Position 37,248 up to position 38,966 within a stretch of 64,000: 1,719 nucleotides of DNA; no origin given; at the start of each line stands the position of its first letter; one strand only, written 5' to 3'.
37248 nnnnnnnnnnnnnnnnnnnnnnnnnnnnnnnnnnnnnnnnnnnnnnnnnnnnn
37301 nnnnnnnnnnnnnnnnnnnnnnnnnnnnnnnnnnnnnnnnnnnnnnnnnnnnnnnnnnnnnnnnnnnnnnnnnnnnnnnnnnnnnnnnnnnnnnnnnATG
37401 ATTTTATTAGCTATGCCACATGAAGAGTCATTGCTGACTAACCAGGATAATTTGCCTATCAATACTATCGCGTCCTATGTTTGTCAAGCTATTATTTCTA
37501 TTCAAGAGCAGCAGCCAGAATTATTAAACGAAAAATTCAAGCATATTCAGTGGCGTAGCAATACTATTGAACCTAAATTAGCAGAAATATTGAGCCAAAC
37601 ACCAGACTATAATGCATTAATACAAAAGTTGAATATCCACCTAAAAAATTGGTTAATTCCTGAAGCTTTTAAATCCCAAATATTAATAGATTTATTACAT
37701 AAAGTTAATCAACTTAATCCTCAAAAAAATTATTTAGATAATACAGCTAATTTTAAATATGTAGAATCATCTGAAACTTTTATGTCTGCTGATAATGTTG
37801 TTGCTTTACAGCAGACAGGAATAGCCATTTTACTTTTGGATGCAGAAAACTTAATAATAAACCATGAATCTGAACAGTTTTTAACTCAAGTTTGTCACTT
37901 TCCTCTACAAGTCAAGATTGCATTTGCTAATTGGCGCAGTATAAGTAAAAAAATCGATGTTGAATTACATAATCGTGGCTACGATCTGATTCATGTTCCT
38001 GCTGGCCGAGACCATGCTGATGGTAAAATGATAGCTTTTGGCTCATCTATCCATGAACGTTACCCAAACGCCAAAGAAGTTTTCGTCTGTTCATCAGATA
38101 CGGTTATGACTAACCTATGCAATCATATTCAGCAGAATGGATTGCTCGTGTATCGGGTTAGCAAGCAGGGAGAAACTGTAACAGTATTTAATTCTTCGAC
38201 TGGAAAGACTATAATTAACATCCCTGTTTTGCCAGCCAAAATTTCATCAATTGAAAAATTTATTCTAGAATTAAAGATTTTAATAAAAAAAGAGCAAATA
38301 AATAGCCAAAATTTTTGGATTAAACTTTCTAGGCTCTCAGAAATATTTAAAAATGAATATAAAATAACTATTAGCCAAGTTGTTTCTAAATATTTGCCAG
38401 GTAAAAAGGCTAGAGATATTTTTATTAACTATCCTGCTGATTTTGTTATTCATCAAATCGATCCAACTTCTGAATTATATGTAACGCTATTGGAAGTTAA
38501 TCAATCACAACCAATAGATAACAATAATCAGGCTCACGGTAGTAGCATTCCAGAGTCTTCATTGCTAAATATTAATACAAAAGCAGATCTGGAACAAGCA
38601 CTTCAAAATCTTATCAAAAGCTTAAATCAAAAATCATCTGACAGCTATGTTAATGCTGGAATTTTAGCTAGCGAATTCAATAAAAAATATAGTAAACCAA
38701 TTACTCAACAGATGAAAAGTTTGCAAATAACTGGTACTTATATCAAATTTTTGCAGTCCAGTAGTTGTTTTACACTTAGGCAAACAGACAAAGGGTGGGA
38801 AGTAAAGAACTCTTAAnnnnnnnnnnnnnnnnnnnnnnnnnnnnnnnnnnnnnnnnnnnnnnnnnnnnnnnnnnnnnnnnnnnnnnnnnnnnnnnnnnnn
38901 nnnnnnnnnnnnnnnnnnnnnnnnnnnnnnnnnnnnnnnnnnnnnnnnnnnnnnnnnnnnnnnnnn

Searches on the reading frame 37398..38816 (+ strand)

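Call 82: search_protein_families(library=pfam, proteins=[window:37398-38816:+], max_evalue=0.0001)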
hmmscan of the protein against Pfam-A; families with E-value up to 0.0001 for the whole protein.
window:37398-38816:+ (472 aa): 1 family
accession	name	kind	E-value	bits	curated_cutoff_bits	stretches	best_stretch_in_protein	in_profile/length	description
PF01936.24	NYN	-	1.7e-05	25.8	24.2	1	145-266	4-136/145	NYN domain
